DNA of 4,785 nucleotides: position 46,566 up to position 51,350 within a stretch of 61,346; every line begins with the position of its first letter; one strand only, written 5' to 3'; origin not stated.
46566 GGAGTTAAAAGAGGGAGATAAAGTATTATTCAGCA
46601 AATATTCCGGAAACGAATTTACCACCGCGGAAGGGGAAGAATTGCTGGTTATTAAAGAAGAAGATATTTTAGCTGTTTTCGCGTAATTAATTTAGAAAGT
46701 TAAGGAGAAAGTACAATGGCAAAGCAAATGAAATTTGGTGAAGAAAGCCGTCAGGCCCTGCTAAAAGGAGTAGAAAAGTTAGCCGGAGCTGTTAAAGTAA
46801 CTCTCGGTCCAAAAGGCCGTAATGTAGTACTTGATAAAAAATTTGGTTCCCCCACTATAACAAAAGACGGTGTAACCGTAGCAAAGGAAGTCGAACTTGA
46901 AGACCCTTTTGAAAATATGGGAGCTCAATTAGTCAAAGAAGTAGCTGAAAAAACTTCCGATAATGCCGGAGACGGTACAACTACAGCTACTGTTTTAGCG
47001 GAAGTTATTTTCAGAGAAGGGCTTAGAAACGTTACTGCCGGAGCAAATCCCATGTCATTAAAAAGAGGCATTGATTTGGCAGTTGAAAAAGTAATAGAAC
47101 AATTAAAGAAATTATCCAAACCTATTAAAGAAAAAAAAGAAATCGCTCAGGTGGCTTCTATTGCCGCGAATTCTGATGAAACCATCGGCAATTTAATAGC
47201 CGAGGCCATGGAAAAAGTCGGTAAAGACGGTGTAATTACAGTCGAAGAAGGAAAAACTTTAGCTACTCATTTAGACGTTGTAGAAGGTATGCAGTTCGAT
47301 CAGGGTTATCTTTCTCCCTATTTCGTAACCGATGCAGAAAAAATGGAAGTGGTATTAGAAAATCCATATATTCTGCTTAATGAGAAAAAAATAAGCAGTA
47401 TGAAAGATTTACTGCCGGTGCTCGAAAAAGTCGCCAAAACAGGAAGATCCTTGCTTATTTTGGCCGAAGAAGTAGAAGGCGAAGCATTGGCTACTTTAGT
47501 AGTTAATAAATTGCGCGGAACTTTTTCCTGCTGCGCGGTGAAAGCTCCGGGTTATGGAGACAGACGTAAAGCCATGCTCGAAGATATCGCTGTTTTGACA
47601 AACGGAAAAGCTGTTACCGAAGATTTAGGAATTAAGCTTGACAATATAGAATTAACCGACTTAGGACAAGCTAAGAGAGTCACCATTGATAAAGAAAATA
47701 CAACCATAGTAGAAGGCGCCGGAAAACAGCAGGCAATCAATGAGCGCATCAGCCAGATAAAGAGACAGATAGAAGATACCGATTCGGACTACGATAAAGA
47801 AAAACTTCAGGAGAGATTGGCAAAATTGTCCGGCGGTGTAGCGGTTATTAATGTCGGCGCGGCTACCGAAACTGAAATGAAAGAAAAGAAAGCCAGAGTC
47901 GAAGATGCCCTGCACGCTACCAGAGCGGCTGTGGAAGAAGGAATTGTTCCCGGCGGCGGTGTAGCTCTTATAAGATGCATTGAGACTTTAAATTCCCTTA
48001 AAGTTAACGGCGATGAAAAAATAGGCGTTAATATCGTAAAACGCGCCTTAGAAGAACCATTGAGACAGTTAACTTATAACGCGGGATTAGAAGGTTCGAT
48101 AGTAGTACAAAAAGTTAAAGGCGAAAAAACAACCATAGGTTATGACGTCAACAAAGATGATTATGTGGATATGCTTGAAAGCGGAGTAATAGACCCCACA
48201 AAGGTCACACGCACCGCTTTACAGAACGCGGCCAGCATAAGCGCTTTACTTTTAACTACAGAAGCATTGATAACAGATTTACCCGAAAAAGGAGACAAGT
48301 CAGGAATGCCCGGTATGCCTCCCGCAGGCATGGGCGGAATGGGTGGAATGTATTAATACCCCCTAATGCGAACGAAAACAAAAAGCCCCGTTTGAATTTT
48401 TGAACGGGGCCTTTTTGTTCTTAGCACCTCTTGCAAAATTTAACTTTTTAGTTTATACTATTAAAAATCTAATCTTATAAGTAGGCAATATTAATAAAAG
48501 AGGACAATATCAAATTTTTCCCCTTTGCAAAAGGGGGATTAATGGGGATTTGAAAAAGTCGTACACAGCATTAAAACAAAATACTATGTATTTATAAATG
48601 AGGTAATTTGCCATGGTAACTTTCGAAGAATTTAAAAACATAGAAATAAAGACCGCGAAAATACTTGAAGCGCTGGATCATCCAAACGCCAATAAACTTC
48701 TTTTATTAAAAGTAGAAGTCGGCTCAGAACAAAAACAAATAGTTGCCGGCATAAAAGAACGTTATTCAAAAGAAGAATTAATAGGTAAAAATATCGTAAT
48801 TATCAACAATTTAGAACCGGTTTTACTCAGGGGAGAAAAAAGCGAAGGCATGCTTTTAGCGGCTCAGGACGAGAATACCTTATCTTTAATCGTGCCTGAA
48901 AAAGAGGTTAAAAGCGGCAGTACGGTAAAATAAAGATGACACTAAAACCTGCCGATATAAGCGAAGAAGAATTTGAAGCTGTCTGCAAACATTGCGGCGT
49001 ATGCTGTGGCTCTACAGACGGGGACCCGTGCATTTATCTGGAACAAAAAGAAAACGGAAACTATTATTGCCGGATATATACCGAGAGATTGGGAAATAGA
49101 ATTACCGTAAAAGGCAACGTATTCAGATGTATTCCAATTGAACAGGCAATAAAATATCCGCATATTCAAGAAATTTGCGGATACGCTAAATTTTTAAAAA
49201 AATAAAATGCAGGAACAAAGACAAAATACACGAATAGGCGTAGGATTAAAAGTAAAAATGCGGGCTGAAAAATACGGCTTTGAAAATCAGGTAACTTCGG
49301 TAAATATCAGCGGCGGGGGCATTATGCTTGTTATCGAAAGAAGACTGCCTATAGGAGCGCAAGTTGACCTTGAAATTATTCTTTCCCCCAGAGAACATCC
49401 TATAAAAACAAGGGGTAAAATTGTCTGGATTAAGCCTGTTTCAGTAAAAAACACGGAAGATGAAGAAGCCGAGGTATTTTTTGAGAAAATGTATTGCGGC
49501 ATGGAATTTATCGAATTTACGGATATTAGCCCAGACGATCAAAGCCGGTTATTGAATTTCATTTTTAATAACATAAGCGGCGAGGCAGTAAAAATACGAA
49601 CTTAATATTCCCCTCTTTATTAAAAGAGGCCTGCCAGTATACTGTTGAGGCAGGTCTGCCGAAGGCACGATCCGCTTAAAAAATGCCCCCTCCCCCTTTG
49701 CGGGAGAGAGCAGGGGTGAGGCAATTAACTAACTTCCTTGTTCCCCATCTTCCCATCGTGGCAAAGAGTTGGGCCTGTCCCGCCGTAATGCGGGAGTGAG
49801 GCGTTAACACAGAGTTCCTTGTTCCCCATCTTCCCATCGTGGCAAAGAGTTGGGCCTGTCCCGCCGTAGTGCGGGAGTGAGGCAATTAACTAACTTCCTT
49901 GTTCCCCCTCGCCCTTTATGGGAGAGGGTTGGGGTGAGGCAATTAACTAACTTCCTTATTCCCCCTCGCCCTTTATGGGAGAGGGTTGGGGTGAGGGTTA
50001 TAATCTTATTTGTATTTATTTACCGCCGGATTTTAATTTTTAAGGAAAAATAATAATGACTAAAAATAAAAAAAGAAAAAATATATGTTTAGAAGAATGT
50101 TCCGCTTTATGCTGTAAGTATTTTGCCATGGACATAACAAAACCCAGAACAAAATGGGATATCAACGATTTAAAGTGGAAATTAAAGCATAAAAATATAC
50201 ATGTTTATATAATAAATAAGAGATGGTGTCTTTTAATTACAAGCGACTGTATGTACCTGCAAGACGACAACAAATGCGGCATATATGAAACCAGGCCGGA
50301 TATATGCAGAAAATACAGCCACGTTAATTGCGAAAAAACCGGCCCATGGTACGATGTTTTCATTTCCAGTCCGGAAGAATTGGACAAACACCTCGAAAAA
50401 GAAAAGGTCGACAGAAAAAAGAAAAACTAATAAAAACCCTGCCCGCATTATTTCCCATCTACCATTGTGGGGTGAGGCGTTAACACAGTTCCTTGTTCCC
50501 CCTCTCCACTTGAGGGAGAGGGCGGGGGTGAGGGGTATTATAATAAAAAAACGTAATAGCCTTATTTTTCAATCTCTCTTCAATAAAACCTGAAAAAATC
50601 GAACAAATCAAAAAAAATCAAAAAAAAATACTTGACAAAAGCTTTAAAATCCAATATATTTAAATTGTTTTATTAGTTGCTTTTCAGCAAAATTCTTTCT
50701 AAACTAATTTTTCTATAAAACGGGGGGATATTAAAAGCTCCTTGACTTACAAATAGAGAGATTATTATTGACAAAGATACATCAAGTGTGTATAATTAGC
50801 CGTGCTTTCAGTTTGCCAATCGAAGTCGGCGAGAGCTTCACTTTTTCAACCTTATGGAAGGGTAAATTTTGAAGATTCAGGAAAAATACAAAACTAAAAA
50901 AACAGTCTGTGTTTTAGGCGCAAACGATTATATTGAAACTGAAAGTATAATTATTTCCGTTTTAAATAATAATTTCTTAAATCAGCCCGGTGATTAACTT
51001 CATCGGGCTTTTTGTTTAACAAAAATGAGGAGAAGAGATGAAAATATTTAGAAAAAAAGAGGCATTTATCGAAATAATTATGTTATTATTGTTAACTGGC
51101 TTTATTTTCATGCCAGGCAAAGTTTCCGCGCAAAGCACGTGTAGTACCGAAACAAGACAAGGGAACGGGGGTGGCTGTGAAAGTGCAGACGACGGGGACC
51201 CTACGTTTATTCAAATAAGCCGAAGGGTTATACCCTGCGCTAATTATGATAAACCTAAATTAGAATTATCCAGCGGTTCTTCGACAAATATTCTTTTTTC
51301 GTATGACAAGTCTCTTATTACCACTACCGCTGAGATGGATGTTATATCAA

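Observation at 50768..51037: Perfect consensus promoter followed by a 235-nt structured leader ending in an intrinsic terminator, just before the giant secreted-protein gene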

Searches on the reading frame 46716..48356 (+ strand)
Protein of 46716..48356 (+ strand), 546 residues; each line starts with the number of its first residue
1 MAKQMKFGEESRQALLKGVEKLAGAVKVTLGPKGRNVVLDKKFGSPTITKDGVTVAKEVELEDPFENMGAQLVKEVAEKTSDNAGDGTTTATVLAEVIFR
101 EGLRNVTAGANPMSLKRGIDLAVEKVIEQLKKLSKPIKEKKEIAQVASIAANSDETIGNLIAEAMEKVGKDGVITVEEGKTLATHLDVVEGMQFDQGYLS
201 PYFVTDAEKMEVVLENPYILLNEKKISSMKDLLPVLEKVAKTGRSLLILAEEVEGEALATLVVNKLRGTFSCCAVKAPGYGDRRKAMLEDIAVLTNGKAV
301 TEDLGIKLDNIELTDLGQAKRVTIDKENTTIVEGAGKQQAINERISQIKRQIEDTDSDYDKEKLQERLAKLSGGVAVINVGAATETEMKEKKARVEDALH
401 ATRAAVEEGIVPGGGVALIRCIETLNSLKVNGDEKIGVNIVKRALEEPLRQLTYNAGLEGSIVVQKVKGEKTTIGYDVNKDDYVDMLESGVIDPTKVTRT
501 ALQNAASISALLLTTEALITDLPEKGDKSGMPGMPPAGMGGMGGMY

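Call 50: find_homologous_proteins(query=window:46716-48356:+, max_evalue=1e-100)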
Query window:46716-48356:+ (546 aa): 8000 proteins with E <= 1e-100 among 8000 candidates; the best 120 are listed.
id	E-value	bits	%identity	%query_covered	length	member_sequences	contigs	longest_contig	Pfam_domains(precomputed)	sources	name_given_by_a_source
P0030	0.0e+0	1148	100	100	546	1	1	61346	PF00118.30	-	-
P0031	0.0e+0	1030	90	97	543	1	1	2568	PF00118.30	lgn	-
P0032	3.0e-298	1008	87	96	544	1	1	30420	PF00118.30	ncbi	-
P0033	2.0e-297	1005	87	96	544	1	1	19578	PF00118.30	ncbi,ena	-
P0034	2.8e-294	995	87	97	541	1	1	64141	PF00118.30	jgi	jgi:chaperonin GroEL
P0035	2.0e-282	955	68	66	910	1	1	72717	PF00118.30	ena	-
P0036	6.4e-279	944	81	97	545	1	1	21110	PF00118.30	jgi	jgi:chaperonin GroEL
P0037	3.8e-278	941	81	97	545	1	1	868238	PF00118.30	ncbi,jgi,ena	ncbi:MAG: chaperonin GroEL [Candidatus Omnitrophota bacterium]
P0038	7.0e-278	940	81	96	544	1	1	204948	PF00118.30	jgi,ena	-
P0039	1.7e-277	939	80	97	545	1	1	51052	PF00118.30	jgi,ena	-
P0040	1.9e-277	939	80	96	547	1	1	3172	PF00118.30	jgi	-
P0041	4.6e-277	938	80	97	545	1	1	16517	PF00118.30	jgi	jgi:chaperonin GroEL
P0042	6.3e-277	937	82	97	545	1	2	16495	PF00118.30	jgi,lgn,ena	-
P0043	9.3e-277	937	80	97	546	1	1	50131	PF00118.30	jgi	jgi:chaperonin GroEL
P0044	1.1e-276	936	81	100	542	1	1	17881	PF00118.30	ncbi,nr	ncbi:MAG: chaperonin GroEL [Candidatus Omnitrophota bacterium]|nr:chaperonin GroEL [Candidatus Omnit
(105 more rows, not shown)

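Call 51: find_encoding_contigs(protein=P0034, flank=10000, max_places=3)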
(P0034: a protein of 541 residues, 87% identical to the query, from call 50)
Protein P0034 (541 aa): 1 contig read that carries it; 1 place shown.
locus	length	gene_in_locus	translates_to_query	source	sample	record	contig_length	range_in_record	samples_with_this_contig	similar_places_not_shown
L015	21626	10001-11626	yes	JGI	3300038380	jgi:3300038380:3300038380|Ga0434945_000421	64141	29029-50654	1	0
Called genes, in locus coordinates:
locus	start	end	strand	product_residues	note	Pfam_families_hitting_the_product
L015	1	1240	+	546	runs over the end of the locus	PF00682:HMGL-like, PF22617:HCS_D2, PF08502:LeuA_dimer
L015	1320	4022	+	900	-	PF00133:tRNA-synt_1, PF01406:tRNA-synt_1e (faint), PF09334:tRNA-synt_1g, PF13603:tRNA-synt_1_2 (faint), PF08264:Anticodon_1, PF10458:Val_tRNA-synt_C (weak)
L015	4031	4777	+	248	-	PF01479:S4, PF00849:PseudoU_synth_2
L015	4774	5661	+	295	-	PF02749:QRPTase_N, PF01729:QRPTase_C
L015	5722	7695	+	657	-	PF00270:DEAD (faint), PF04851:ResIII, PF17757:UvrB_inter, PF27431:UvrB_3rd, PF00271:Helicase_C, PF12344:UvrB, PF02151:UVR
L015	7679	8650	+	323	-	PF08279:HTH_11, PF03099:BPL_LplA_LipB, PF16917:BPL_LplA_LipB_2 (faint), PF02237:BPL_C (weak)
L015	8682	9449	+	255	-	PF03309:Pan_kinase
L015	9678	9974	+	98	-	PF00166:Cpn10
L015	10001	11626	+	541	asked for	PF00118:Cpn60_TCP1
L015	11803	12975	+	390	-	PF00478:IMPDH, PF03060:NMO, PF05690:ThiG (faint), PF01070:FMN_dh, PF01180:DHO_dh (faint)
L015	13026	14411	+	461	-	PF01336:tRNA_anti-codon, PF00152:tRNA-synt_2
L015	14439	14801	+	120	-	-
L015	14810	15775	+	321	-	PF01695:IstB_IS21 (weak), PF02562:PhoH, PF13604:AAA_30 (weak), PF13245:AAA_19 (weak)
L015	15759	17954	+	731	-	PF07697:7TMR-HDED, PF07698:7TM-7TMR_HD, PF01966:HD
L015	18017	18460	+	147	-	PF02130:YbeY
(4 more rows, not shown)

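Call 52: find_encoding_contigs(protein=P0032, flank=10000, max_places=3)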
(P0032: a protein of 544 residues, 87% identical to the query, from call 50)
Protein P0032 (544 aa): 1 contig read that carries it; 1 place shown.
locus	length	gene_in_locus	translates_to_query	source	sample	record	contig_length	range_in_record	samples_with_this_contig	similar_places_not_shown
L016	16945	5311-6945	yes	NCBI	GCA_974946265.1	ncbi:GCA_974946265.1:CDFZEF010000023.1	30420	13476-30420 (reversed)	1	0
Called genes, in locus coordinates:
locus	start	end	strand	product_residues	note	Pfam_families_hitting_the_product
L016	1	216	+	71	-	?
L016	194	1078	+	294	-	PF02749:QRPTase_N, PF01729:QRPTase_C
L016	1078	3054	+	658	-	PF00270:DEAD (faint), PF04851:ResIII, PF17757:UvrB_inter, PF27431:UvrB_3rd, PF00271:Helicase_C, PF12344:UvrB, PF02151:UVR (weak)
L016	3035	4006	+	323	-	PF08279:HTH_11, PF03099:BPL_LplA_LipB, PF02237:BPL_C (weak)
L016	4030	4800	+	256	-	PF03309:Pan_kinase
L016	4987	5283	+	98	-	PF00166:Cpn10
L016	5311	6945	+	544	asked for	PF00118:Cpn60_TCP1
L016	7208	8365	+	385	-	PF00478:IMPDH, PF03060:NMO, PF05690:ThiG (faint), PF01070:FMN_dh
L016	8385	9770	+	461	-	PF01336:tRNA_anti-codon, PF00152:tRNA-synt_2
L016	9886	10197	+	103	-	-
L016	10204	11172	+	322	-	PF02562:PhoH, PF13604:AAA_30 (weak)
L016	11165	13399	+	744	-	PF07697:7TMR-HDED, PF07698:7TM-7TMR_HD, PF01966:HD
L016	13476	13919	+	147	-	PF02130:YbeY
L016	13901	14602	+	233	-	PF01219:DAGK_prokar, PF01569:PAP2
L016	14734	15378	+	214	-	PF04367:DUF502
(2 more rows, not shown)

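Call 53: find_encoding_contigs(protein=P0033, flank=10000, max_places=3)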
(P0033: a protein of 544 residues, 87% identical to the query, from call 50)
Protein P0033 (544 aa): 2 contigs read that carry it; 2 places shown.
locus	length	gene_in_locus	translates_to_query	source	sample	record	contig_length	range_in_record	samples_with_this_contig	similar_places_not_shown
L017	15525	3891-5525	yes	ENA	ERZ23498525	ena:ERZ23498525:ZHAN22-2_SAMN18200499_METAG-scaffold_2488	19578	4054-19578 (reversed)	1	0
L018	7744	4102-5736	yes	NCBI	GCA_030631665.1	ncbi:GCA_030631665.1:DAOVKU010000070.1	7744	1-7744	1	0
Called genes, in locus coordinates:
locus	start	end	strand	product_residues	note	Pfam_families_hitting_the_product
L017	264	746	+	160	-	PF23477:zf_Tbcl_2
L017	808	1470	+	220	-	PF01797:Y1_Tnp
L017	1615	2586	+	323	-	PF08279:HTH_11, PF13412:HTH_24 (weak), PF03099:BPL_LplA_LipB, PF02237:BPL_C (weak)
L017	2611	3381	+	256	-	PF03309:Pan_kinase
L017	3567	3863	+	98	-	PF00166:Cpn10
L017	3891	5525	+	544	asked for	PF00118:Cpn60_TCP1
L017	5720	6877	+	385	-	PF00478:IMPDH, PF03060:NMO, PF05690:ThiG (faint), PF01070:FMN_dh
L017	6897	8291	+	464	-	PF01336:tRNA_anti-codon, PF00152:tRNA-synt_2, PF01409:tRNA-synt_2d (faint)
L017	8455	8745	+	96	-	-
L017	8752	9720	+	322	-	PF01695:IstB_IS21 (faint), PF02562:PhoH, PF13604:AAA_30 (weak), PF13245:AAA_19 (faint)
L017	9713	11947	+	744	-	PF07697:7TMR-HDED, PF07698:7TM-7TMR_HD, PF01966:HD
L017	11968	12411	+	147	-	PF02130:YbeY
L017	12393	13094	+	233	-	PF01219:DAGK_prokar, PF01569:PAP2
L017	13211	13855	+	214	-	PF04367:DUF502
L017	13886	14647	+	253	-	PF11967:RecO_N, PF02565:RecO_C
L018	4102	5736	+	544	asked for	PF00118:Cpn60_TCP1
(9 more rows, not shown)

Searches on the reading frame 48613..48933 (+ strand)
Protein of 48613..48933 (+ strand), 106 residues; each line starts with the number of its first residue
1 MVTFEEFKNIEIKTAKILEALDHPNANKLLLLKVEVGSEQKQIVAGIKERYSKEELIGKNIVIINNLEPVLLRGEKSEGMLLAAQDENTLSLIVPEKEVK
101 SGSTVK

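Call 9: search_protein_families(library=pfam, proteins=[window:48613-48933:+], max_evalue=0.01)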
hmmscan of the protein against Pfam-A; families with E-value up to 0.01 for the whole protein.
window:48613-48933:+ (106 aa): 1 family
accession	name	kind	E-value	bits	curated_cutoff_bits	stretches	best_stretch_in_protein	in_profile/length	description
PF01588.26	tRNA_bind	-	4.9e-29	100.7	27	1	12-103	1-95/96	Putative tRNA binding domain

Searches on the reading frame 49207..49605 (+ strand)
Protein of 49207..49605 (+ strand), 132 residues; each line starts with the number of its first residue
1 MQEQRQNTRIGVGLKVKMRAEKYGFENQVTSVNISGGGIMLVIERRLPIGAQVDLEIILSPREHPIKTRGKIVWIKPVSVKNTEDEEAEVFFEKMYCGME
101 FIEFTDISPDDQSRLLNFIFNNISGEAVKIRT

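Call 9: search_protein_families(library=pfam, proteins=[window:49207-49605:+], max_evalue=0.01)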
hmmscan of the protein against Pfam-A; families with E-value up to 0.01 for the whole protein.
window:49207-49605:+ (132 aa): 1 family
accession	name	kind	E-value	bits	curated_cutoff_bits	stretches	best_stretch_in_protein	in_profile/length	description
PF07238.19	PilZ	-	2.1e-13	50.9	22.5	1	3-120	1-101/102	PilZ domain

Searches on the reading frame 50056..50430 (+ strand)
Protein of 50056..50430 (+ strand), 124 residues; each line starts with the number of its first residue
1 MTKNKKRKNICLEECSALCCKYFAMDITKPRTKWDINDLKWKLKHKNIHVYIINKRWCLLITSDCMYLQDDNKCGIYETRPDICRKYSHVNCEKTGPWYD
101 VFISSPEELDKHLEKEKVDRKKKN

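Call 9: search_protein_families(library=pfam, proteins=[window:50056-50430:+], max_evalue=0.01)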
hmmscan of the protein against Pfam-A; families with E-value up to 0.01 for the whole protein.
window:50056-50430:+ (124 aa): 1 family
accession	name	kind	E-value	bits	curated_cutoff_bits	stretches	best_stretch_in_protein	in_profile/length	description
PF03692.20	CxxCxxCC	-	1.8e-08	35.4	23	1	11-92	2-74/85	Putative zinc- or iron-chelating domain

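Call 30: find_related_loci(query=window:50056-50430:+, collection=genome_contigs, flank=10000)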
Query window:50056-50430:+ (124 aa) in genome_contigs; peptide patterns used: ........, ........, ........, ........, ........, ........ (x = any residue, [..] = any of these).
100 stretches matched a pattern, but none encodes a relative of the query by tblastn (E <= 1e-3).

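Call 41: find_encoding_contigs(protein=window:50056-50430:+, flank=10000, max_places=10)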
Protein window:50056-50430:+ (124 aa): no gene with exactly this product is on record in the collection.

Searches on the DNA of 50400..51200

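Call 5: search_rna_families(source=window, start=50400, end=51200, threshold=evalue, max_evalue=10, show_alignments=3)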
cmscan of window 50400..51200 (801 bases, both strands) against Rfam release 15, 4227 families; matches with E-value up to 10: 23.
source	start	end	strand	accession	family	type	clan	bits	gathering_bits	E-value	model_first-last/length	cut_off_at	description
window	50932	51015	-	RF04335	Plastid-rpl20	Cis-reg;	-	30.2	53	0.036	1-80/80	no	Plastid-rpl20 3UTR RNA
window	50980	51087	-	RF01820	RsaE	Gene; sRNA;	-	27.3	79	0.028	1-112/112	no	RNA Staph. aureus E (RoxS)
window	50930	51016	+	RF01456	VrrA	Gene; antisense;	-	23.4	50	0.15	1-140/140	no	Vibrio regulatory RNA of OmpA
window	50876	51015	+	RF02390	sau-41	Gene; sRNA;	-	22.3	80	0.59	1-156/156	no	Staphylococcus sRNA sau-41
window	50927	51013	+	RF02379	csRNA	Gene; sRNA;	-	20.5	57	5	1-93/93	no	Cia-dependent small RNA csRNA1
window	50910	51026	+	RF02705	B_rapa_snoR775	Gene; snRNA; snoRNA; HACA-box;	-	19.4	64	5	1-127/127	no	Brassica rapa small nucleolar RNA 775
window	50932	51024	+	RF01433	snoR137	Gene; snRNA; snoRNA; HACA-box;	-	18.7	44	1.4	1-146/146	no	small nucleolar RNA snoR137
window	50485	50533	-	RF00736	mir-320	Gene; miRNA;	-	18.1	55.5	0.33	1-76/76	no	mir-320 microRNA precursor family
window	50888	51016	+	RF00514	His_leader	Cis-reg; leader;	-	17.7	49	2.9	1-126/126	no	Histidine operon leader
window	50977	51019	-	RF00116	C0465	Gene; sRNA;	-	17.6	40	2.3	37-78/78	no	C0465 RNA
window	50908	51022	+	RF00121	MicC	Gene; sRNA;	-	17.3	90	9.2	1-123/123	no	MicC RNA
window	50485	50539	+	RF03570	mir-8286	Gene; miRNA;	-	17.1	70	1.5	1-56/56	no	mir-8286 microRNA precursor family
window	50919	50992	+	RF01226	snoZ5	Gene; snRNA; snoRNA; CD-box;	CL00045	16.3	60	7.7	1-113/113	no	Small nucleolar RNA Z5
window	50936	51008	-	RF02696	Teg49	Gene; sRNA;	-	16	186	8.8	1-196/196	no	Teg49 sRNA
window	50488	50540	-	RF00381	Antizyme_FSE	Cis-reg; frameshift_element;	-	15.6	40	3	1-59/59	no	Antizyme RNA frameshifting stimulation element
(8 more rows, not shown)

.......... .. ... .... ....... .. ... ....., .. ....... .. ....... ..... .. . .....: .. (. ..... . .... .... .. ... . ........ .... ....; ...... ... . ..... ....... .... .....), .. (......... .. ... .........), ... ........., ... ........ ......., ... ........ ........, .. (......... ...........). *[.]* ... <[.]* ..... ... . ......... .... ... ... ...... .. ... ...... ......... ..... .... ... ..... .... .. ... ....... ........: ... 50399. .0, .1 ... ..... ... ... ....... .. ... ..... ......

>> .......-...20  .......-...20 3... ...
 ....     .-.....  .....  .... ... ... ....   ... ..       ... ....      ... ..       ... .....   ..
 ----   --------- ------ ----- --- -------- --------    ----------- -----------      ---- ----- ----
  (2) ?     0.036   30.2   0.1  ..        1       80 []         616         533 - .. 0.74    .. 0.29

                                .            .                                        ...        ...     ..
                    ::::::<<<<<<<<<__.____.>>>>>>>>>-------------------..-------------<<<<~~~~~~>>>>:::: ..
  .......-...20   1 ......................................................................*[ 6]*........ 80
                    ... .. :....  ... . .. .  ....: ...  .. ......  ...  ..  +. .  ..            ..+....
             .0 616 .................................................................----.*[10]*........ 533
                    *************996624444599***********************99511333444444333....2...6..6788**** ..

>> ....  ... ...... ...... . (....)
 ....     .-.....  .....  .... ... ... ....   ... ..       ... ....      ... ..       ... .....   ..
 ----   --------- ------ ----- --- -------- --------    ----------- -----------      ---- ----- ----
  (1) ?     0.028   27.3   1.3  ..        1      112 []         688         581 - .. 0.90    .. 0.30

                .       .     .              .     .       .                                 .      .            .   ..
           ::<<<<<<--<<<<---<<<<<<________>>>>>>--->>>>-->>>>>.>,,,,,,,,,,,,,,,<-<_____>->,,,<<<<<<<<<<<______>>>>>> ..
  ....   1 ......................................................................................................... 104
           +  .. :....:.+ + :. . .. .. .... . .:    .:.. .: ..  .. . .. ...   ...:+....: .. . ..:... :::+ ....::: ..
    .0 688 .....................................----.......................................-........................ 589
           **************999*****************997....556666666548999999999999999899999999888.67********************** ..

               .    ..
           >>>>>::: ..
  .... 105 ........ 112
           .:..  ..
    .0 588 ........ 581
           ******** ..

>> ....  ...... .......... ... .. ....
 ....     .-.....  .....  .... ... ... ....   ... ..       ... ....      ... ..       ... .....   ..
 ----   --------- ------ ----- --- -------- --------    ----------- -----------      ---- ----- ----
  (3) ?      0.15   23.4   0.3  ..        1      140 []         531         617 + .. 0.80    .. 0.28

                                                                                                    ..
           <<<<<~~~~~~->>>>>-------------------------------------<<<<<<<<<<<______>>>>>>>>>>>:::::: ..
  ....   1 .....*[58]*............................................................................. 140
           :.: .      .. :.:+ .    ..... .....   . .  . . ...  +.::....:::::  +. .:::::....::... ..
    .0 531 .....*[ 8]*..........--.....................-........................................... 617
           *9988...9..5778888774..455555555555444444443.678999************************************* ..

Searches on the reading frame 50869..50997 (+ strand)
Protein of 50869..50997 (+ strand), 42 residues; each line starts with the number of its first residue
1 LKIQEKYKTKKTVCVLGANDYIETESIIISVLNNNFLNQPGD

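Call 9: search_protein_families(library=pfam, proteins=[window:50869-50997:+], max_evalue=0.01)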
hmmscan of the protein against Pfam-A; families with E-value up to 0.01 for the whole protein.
window:50869-50997:+ (42 aa): 0 families
